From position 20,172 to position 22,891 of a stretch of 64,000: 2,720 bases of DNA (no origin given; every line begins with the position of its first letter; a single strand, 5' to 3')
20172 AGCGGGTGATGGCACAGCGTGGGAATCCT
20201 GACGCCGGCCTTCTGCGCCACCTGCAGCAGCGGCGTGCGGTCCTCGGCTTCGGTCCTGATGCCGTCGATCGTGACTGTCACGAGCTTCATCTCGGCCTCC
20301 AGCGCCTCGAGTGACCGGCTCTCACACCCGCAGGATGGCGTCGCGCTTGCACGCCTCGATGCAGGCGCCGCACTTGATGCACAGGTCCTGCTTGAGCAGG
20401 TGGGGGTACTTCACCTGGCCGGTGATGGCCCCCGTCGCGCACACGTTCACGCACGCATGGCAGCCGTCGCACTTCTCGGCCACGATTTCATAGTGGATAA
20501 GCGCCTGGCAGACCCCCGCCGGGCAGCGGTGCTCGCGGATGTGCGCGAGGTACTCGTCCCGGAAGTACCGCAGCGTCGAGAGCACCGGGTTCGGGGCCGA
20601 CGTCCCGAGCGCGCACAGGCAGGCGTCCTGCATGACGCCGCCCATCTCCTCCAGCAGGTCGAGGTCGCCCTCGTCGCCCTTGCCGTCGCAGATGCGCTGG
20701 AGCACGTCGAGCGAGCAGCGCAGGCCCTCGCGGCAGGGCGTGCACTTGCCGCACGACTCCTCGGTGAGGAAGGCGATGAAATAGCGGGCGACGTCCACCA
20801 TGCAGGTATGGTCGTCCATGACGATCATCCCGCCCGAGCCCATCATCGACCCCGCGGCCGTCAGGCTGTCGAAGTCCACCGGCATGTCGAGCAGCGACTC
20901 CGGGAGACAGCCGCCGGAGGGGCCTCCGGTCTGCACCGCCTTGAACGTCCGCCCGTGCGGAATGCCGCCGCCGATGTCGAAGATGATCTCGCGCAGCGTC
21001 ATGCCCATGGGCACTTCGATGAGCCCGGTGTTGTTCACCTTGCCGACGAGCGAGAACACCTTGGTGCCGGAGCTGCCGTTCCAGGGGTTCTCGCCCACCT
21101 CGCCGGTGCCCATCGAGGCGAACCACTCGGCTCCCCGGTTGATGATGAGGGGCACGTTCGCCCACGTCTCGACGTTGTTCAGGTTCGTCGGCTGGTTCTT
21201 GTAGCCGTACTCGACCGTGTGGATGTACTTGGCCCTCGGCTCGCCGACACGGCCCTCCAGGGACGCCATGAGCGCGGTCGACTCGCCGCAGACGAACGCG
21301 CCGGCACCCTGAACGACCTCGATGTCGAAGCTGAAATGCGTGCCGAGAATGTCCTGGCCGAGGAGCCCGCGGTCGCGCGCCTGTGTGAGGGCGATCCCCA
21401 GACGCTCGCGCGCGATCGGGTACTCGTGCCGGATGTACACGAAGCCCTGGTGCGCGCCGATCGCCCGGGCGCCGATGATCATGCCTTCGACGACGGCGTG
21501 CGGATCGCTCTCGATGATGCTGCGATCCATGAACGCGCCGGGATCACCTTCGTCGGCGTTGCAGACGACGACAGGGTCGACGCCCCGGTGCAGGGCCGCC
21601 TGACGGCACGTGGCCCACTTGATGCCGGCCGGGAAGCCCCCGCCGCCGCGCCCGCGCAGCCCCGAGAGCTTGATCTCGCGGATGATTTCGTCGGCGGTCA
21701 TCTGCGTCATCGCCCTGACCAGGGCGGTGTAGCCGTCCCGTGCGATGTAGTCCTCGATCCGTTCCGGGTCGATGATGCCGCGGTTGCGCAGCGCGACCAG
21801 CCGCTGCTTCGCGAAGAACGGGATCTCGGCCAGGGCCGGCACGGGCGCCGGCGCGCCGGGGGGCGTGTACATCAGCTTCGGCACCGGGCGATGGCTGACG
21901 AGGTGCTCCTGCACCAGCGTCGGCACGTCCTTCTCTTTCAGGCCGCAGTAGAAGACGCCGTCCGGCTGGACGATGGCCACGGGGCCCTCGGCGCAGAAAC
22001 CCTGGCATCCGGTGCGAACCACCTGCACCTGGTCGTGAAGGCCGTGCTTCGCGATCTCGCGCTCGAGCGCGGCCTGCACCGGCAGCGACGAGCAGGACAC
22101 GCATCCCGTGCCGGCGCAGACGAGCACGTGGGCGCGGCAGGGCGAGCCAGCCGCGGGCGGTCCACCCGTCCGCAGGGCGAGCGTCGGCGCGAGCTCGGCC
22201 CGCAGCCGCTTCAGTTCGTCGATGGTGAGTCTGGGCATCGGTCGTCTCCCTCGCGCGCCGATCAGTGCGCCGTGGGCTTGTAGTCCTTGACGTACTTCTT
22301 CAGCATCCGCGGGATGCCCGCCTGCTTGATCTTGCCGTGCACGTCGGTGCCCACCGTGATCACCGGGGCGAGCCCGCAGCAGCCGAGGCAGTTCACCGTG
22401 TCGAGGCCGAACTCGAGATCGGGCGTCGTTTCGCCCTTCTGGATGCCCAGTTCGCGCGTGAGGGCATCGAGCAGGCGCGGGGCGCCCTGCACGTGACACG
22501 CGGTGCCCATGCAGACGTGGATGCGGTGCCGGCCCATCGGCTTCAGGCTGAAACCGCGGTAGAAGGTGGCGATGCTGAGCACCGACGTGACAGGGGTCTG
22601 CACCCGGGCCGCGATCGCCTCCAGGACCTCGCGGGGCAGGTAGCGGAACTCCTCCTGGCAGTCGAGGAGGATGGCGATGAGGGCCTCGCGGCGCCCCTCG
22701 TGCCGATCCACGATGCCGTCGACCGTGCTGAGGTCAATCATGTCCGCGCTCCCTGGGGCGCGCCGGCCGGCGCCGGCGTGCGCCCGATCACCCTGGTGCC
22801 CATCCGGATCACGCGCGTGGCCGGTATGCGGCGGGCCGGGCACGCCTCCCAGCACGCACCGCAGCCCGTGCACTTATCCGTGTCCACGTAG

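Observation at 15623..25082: Split hdrA with a NuoE/NuoF/HoxU-like NAD(H) module inside the split, in one operon with MvhADG [NiFe]-hydrogenase and HdrBC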

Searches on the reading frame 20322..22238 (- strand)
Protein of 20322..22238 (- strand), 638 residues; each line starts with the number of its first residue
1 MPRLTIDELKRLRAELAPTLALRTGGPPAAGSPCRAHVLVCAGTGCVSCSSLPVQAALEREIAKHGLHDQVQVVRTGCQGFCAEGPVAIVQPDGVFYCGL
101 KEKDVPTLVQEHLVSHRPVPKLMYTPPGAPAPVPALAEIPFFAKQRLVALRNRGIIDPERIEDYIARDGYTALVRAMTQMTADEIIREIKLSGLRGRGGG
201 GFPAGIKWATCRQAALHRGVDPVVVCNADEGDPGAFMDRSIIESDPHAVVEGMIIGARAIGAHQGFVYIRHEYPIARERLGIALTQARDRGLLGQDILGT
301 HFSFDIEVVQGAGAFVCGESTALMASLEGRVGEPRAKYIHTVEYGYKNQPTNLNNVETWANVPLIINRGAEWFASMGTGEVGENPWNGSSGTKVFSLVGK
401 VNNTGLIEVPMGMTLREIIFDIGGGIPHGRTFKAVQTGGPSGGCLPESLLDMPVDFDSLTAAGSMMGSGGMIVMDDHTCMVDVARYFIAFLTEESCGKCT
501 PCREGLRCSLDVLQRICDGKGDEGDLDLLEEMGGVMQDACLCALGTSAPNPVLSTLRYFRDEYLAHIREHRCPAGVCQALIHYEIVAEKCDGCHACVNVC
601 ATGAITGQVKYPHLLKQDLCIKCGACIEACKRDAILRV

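Call 4: search_protein_families(library=pfam, proteins=[window:20322-22238:-], max_evalue=0.001)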
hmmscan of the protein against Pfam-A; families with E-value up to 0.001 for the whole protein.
window:20322-22238:- (638 aa): 11 families
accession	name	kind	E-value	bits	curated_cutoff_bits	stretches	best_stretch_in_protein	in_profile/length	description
PF01512.22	Complex1_51K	-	7.7e-42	143.2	31.2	1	189-363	1-149/150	Nuo51 FMN-binding domain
PF10589.14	NADH_4Fe-4S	-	5.8e-32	109.9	23.5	1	482-566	1-85/85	NADH-ubiquinone oxidoreductase-F iron-sulfur binding region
PF00037.32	Fer4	-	2.1e-08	34.1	21.1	2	617-635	5-23/24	4Fe-4S binding domain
PF10531.15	SLBB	-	9.1e-07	29.1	27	1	395-443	2-53/55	SLBB domain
PF13187.11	Fer4_9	-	6.6e-06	26.5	27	1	589-635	1-52/52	4Fe-4S dicluster domain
PF12838.12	Fer4_7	-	1.9e-05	25.4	27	1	589-634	1-52/52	4Fe-4S dicluster domain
PF13237.11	Fer4_10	-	2.5e-05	24.5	25.5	1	584-630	3-52/53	4Fe-4S dicluster domain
PF12837.12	Fer4_6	-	4.9e-05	23.5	25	0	584-605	3-24/24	4Fe-4S binding domain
PF12797.12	Fer4_2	-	0.00013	22.2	24.5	0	614-631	4-21/22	4Fe-4S binding domain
PF01257.25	2Fe-2S_thioredx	-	0.00017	21.9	24.8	1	35-110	65-142/145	Thioredoxin-like [2Fe-2S] ferredoxin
PF22461.2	SLBB_2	-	0.00019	21.9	27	1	394-439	2-48/79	SLBB domain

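Call 7: search_solved_structures(query=window:20322-22238:-, max_evalue=1e-20, show_alignments=0)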
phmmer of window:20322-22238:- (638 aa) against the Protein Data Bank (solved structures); distinct sequences matched with E-value up to 1e-20: 63 (the best 60 are shown).
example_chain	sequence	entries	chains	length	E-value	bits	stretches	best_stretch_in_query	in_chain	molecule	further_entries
7t2r_B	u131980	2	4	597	7e-231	771.5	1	35-636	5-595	NiFe hydrogenase subunit B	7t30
7q4v_B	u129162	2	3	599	8.1e-230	768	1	35-635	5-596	Iron hydrogenase HydB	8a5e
9mqx_B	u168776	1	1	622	1.4e-208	697.7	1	38-635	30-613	NADH:ubiquinone oxidoreductase, NADH-binding (51 kD) subunit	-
8a6t_B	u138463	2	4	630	7.8e-208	695.3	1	38-636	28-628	Electron bifurcating hydrogenase subunit HydB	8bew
9bov_B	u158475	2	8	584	1.7e-198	664.5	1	49-635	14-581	NADH dehydrogenase (Quinone)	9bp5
8oh5_B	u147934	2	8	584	2.2e-192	644.3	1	43-635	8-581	NAD-reducing hydrogenase subunit HoxF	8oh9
7q4w_B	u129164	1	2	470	8.3e-190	635.8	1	161-635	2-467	Iron hydrogenase HydB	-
9n5u_B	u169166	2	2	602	3.7e-189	633.6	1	48-635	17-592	NfnB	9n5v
7p5h_B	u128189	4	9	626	3e-179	600.9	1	38-635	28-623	Fe-hydrogenase, subunit beta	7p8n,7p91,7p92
6vw7_B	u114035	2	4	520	3e-106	359.7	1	53-563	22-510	NAD-dependent formate dehydrogenase beta subunit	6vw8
2fug_1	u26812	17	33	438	5.4e-104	352.2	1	162-571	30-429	NADH-quinone oxidoreductase chain 1 | NADH-QUINONE OXIDOREDUCTASE SUBUNIT 1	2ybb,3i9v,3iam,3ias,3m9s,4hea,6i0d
7p64_F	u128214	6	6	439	6.2e-96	325.6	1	156-569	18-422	NADH-quinone oxidoreductase subunit F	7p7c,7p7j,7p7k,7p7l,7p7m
7awt_F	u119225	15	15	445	6.2e-96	325.6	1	156-569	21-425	NADH-quinone oxidoreductase subunit F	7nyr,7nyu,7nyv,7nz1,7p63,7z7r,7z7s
7p61_F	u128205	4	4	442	6.2e-96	325.6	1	156-569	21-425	NADH-quinone oxidoreductase subunit F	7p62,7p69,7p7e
9q8i_F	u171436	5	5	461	6.6e-96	325.5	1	154-569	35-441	NADH-quinone oxidoreductase subunit F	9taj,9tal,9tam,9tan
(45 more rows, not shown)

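Call 40: search_solved_structures(query=window:20322-22238:-, max_evalue=1e-200, show_alignments=1)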
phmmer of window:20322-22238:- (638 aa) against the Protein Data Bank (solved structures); distinct sequences matched with E-value up to 1e-200: 4.
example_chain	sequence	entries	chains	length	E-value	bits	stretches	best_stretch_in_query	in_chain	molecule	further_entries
7t2r_B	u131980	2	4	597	7e-231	771.5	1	35-636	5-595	NiFe hydrogenase subunit B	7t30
7q4v_B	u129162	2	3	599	8.1e-230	768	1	35-635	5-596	Iron hydrogenase HydB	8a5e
9mqx_B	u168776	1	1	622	1.4e-208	697.7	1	38-635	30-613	NADH:ubiquinone oxidoreductase, NADH-binding (51 kD) subunit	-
8a6t_B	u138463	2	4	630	7.8e-208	695.3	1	38-636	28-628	Electron bifurcating hydrogenase subunit HydB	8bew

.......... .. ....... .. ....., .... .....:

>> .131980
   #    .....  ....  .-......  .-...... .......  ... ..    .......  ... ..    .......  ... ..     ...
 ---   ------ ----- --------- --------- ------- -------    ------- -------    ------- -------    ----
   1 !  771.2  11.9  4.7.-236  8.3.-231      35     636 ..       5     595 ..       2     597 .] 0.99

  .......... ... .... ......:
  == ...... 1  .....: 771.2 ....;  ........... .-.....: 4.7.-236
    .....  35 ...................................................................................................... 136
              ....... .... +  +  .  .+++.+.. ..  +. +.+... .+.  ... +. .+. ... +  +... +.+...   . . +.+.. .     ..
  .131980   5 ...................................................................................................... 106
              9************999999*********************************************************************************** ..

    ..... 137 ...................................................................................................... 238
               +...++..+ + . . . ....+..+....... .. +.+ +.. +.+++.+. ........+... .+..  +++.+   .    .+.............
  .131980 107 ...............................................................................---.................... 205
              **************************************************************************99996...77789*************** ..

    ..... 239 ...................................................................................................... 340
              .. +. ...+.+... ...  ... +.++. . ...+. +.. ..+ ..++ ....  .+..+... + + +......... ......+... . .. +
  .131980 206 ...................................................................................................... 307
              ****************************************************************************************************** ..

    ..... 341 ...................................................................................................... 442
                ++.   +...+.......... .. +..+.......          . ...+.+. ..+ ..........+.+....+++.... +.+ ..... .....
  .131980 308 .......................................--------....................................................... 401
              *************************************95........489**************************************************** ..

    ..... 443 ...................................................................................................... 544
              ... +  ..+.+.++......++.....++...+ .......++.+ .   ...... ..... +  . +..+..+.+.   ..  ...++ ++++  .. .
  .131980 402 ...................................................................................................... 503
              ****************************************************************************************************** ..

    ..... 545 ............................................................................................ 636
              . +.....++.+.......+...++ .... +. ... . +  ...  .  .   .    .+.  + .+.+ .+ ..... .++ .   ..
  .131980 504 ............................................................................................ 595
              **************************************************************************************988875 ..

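Call 60: search_protein_families(library=ncbifam, proteins=[window:20322-22238:-], max_evalue=1e-10)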
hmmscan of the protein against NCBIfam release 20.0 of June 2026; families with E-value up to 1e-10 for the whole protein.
window:20322-22238:- (638 aa): 4 families
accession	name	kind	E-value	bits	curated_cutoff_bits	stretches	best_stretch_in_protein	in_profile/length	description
TIGR01959.1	nuoF_fam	equivalog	4.6e-135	450.2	558.65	1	158-567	11-410/410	NADH-quinone oxidoreductase subunit NuoF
NF008436.0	PRK11278.1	equivalog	4.2e-108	362.1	749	1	149-571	15-430/448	NADH-quinone oxidoreductase subunit NuoF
NF010120.0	PRK13596.1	equivalog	1.2e-103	347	389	1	172-571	30-421/433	NADH-quinone oxidoreductase subunit NuoF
NF041612.1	fdxn_Clost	equivalog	7.1e-12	45.8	150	1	46-120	24-98/102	2Fe-2S ferredoxin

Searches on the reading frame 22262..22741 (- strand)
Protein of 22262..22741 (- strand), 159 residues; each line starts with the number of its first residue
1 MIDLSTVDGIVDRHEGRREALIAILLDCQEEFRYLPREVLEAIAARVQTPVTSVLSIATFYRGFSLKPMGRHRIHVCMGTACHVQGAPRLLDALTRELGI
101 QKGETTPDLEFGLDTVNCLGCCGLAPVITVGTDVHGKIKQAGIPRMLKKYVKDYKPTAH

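Call 4: search_protein_families(library=pfam, proteins=[window:22262-22741:-], max_evalue=0.001)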
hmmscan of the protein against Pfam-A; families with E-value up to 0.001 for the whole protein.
window:22262-22741:- (159 aa): 1 family
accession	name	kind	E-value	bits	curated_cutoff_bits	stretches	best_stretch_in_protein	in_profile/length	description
PF01257.25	2Fe-2S_thioredx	-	4.4e-47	160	24.8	1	8-150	2-144/145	Thioredoxin-like [2Fe-2S] ferredoxin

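Call 60: search_protein_families(library=ncbifam, proteins=[window:22262-22741:-], max_evalue=1e-10)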
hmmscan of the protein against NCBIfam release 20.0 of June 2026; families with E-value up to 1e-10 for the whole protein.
window:22262-22741:- (159 aa): 9 families
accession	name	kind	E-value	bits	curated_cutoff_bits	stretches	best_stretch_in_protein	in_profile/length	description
NF005747.0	PRK07571.1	equivalog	1.4e-42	145.3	224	1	6-152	24-170/173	bidirectional hydrogenase complex protein HoxE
NF005722.0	PRK07539.1-2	equivalog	1.5e-38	132.4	141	1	9-150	15-156/157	NADH-quinone oxidoreductase subunit NuoE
TIGR01958.1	nuoE_fam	subfamily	6e-36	123.8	142.4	1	14-150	9-147/148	NADH-quinone oxidoreductase subunit NuoE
NF004638.0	PRK05988.1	equivalog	8.3e-30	103.7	198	1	5-149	12-156/159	formate dehydrogenase subunit gamma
NF005725.0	PRK07539.1-5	equivalog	1.7e-27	96.2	220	1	15-151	35-172/174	NADH-quinone oxidoreductase subunit NuoE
NF005723.0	PRK07539.1-3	equivalog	3.6e-26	91.9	226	1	16-131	21-136/158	NADH-quinone oxidoreductase subunit NuoE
NF005721.0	PRK07539.1-1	equivalog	2.4e-24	86.1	308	1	8-138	35-165/292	NADH-quinone oxidoreductase subunit NuoE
NF005724.0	PRK07539.1-4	equivalog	1.1e-21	77.7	280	1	18-148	39-170/240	NADH-quinone oxidoreductase subunit NuoE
NF009040.0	PRK12373.1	equivalog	5.4e-19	69.2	514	1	15-149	32-168/400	NADH-quinone oxidoreductase subunit E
